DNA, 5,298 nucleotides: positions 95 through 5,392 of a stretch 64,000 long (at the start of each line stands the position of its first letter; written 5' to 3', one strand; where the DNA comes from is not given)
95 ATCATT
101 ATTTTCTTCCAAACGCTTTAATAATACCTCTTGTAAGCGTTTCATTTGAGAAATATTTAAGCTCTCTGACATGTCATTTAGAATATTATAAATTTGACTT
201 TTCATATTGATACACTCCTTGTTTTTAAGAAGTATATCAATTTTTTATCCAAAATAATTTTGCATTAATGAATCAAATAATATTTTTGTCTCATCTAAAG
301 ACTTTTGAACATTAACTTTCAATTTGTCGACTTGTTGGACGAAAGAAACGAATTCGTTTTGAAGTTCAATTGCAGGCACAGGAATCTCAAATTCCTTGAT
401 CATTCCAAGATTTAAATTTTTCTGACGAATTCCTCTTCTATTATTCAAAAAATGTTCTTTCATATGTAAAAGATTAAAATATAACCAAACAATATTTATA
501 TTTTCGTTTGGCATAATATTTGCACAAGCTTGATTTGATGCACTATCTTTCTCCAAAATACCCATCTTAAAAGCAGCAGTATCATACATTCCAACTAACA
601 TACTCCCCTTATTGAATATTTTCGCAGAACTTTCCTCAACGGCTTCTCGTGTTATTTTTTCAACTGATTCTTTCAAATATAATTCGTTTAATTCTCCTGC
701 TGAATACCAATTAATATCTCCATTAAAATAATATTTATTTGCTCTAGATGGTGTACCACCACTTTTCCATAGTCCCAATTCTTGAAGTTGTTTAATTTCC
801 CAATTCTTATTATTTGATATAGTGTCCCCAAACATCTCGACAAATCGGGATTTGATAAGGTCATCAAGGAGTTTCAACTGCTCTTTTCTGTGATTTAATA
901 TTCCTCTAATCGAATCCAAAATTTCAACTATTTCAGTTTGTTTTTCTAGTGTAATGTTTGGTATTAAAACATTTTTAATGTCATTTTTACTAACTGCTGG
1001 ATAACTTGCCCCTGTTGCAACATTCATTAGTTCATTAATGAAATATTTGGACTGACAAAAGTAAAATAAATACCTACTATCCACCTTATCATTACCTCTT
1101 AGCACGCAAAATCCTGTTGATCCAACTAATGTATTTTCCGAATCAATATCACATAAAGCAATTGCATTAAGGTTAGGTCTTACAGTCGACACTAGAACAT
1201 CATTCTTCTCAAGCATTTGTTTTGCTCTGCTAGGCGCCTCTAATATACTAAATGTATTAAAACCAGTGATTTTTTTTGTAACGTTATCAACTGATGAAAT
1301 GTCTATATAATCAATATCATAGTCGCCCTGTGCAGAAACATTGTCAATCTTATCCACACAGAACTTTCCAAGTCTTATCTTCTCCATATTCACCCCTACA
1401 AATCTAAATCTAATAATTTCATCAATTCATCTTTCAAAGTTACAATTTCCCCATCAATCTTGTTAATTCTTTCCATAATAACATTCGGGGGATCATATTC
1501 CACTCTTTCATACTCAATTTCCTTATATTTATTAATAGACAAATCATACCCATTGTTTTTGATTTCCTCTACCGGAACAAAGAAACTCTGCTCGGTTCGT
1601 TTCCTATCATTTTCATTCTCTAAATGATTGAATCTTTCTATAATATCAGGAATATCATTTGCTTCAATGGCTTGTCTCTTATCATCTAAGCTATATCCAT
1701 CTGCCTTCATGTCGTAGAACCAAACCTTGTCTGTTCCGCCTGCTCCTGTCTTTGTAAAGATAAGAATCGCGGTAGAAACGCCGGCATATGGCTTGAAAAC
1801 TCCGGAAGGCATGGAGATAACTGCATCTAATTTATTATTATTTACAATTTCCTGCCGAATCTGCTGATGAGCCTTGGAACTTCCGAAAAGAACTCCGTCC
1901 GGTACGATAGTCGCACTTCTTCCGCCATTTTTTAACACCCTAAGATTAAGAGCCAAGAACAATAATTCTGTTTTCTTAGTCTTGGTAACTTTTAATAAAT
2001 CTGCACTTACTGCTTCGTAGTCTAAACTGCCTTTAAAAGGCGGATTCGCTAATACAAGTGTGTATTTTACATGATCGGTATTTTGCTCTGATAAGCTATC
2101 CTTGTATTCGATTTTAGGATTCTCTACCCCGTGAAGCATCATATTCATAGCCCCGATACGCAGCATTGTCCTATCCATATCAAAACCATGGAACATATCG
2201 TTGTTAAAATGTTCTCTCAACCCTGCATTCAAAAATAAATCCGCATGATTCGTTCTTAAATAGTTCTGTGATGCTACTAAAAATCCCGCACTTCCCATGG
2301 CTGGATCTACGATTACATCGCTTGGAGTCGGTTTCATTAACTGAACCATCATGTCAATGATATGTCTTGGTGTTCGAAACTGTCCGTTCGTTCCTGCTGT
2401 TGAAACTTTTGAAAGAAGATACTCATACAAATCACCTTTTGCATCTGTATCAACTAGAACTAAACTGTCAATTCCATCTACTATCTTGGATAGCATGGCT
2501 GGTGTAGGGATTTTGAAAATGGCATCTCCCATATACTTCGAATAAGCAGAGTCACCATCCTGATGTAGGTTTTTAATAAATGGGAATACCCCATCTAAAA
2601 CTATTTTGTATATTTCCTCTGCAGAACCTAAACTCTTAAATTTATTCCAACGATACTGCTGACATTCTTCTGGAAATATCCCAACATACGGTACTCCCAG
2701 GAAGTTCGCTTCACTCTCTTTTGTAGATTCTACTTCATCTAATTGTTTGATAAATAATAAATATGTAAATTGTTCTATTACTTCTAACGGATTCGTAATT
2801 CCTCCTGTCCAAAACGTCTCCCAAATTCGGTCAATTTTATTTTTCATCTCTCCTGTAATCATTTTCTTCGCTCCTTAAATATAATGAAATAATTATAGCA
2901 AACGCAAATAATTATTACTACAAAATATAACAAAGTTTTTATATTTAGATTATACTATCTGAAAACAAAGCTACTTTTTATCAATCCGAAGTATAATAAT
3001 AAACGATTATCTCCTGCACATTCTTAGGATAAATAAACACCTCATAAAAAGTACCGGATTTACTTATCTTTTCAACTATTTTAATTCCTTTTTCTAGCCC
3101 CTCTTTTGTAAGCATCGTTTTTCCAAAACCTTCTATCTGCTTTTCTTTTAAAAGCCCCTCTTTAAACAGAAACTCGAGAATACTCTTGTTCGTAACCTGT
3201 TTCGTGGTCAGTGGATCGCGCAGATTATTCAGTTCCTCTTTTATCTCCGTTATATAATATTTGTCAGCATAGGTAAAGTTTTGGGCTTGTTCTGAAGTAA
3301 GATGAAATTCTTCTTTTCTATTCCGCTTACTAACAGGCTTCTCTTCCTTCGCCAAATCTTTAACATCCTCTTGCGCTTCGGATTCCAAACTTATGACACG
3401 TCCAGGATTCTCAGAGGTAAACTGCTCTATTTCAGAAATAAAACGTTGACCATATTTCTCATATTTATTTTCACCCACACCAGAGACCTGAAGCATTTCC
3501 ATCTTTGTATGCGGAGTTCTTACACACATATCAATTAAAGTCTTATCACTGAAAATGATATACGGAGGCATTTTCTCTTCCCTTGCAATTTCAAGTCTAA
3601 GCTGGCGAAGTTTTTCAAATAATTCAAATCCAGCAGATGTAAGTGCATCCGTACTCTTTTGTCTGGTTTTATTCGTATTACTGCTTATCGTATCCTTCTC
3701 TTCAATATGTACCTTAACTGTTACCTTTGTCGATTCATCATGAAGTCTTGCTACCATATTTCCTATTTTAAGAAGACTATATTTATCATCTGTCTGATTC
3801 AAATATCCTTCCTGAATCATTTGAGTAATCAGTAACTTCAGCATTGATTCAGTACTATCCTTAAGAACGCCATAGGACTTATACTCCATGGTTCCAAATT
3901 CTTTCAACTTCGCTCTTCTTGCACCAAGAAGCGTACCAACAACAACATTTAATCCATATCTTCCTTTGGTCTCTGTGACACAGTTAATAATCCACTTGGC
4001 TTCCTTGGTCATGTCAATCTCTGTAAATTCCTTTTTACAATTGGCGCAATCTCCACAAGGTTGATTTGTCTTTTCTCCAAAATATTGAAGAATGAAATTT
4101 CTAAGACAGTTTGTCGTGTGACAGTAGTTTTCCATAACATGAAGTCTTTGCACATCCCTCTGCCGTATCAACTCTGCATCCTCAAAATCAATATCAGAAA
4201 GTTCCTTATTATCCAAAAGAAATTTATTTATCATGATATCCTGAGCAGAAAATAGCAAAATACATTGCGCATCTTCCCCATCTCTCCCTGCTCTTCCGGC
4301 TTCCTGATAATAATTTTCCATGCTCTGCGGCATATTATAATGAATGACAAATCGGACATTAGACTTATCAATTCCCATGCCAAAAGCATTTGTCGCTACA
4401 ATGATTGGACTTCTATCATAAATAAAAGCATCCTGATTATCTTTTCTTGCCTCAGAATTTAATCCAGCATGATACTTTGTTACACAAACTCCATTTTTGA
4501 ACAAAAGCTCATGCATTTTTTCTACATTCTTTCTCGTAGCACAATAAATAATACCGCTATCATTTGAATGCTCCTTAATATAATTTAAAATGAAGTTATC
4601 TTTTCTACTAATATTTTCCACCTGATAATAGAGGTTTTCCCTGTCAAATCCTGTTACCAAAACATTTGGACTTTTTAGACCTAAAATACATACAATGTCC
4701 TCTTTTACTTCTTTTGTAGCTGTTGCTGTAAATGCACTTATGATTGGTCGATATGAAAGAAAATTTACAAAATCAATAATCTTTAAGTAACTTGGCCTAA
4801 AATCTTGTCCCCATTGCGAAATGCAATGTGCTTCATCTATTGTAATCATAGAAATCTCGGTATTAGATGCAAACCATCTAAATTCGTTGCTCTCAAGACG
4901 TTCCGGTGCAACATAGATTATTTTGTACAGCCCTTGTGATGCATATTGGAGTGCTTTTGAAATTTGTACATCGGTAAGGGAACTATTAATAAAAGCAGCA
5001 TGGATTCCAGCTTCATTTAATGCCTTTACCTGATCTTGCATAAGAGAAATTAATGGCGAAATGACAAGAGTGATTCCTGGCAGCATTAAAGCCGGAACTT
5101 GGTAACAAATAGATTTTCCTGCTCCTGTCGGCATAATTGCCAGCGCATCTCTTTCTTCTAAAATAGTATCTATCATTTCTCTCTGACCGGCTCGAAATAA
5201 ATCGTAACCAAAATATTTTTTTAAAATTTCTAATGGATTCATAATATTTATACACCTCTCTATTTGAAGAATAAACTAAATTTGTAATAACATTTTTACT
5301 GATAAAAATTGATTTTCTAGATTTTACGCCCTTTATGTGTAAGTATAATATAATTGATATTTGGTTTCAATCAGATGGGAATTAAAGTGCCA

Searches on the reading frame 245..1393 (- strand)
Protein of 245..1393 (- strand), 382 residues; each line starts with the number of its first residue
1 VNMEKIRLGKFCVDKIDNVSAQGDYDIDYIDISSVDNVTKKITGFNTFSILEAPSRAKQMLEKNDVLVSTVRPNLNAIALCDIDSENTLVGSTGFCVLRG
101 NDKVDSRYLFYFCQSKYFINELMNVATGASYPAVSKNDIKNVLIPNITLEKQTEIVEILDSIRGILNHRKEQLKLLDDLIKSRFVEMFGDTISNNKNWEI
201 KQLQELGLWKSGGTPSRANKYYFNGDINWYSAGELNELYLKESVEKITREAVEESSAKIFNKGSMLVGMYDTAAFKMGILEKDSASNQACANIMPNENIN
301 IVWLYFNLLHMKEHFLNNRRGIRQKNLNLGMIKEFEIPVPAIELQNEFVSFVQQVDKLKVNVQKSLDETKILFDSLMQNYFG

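Call 4: search_protein_families(library=pfam, proteins=[window:245-1393:-], max_evalue=1)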
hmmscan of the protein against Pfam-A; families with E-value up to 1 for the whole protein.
window:245-1393:- (382 aa): 1 family
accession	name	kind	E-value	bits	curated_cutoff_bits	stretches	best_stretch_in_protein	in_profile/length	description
PF01420.25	Methylase_S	-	7.5e-33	114.5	22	2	195-360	1-156/168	Type I restriction modification DNA specificity domain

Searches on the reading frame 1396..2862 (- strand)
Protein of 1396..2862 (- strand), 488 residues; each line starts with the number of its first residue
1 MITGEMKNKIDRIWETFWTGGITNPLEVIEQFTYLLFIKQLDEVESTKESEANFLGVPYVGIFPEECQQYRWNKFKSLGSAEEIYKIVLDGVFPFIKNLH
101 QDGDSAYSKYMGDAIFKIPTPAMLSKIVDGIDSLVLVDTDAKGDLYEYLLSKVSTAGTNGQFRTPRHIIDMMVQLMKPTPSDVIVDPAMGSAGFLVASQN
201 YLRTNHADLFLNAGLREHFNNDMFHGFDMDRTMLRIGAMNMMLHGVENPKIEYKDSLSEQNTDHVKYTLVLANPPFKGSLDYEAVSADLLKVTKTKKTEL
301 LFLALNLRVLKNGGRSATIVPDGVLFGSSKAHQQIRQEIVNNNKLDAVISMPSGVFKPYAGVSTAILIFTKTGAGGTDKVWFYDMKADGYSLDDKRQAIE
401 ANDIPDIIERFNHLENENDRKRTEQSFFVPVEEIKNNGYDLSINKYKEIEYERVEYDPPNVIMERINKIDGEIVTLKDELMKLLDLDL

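Call 4: search_protein_families(library=pfam, proteins=[window:1396-2862:-], max_evalue=1)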
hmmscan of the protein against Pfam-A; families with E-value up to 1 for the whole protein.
window:1396-2862:- (488 aa): 6 families
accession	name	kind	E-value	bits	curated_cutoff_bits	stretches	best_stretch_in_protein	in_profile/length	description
PF02384.22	N6_Mtase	-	3.6e-66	224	20.4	1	139-451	3-307/311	N-6 DNA Methylase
PF12161.14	HsdM_N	-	7.9e-14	52.9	24.5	1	6-130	1-134/135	HsdM N-terminal domain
PF07669.17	Eco57I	-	5.9e-09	36.7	25.3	1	251-356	59-171/171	Eco57I restriction-modification methylase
PF01170.24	UPF0020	-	5.1e-05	23.5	22.3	1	171-293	19-148/197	RMKL-like, methyltransferase domain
PF20473.4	MmeI_Mtase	-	8.6e-05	22.3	27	1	175-243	14-84/259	MmeI, DNA-methyltransferase domain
PF05175.20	MTS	-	0.022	14.9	23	1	221-287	55-120/170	Methyltransferase small domain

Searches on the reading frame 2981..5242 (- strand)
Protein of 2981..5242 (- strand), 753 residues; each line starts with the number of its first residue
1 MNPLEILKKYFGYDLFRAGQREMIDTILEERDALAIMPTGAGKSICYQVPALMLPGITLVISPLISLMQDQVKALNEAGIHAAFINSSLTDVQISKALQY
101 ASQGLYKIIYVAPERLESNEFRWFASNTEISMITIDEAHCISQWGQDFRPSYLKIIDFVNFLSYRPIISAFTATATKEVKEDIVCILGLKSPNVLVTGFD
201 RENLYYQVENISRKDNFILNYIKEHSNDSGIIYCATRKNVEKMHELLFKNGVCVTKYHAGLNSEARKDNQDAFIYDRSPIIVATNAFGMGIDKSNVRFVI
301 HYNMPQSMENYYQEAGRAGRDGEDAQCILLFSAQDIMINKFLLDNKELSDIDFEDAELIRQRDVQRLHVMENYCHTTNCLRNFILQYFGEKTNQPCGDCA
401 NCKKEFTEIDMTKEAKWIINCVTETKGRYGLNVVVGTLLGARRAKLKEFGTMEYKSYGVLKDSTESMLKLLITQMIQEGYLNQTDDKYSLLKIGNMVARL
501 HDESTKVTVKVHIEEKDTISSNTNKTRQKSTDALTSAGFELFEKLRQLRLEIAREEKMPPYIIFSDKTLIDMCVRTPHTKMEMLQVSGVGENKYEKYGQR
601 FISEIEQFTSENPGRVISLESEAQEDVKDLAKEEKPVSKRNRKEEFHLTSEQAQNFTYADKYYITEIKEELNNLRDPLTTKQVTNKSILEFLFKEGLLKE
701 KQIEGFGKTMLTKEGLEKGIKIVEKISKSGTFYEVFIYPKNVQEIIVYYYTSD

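Call 4: search_protein_families(library=pfam, proteins=[window:2981-5242:-], max_evalue=1)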
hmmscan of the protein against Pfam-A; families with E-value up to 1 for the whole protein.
window:2981-5242:- (753 aa): 9 families
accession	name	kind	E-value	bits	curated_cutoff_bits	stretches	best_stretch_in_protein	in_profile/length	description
PF00270.35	DEAD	-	3.8e-28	98.7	26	1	18-181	2-166/167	DEAD/DEAH box helicase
PF00271.37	Helicase_C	-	3.2e-24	85.7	23.5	1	214-322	2-110/110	Helicase conserved C-terminal domain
PF09382.16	RQC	-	3.5e-22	78.8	23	1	407-516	3-112/114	RQC domain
PF00570.28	HRDC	-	5.9e-22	77.8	23.8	1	540-605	3-68/68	HRDC domain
PF16124.10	RecQ_Zn_bind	-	3.5e-15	56.9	25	1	334-403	2-66/66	RecQ zinc-binding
PF04851.21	ResIII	-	1.4e-05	25.5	22.5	1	17-175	5-162/164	Type III restriction enzyme, res subunit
PF17642.6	TssD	-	0.021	15.1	25.8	1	214-255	51-92/128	Hemolysin coregulated protein Hcp (TssD)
PF13604.12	AAA_30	-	0.14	12.4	27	1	18-144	4-103/191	AAA domain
PF04760.21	IF2_N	-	0.54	10.5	25.3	0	73-100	22-49/53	Translation initiation factor IF-2, N-terminal region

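Call 72: find_encoding_contigs(protein=window:2984-5242:-, flank=4000, max_places=3)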
Protein window:2984-5242:- (753 aa): no gene with exactly this product is on record in the collection.
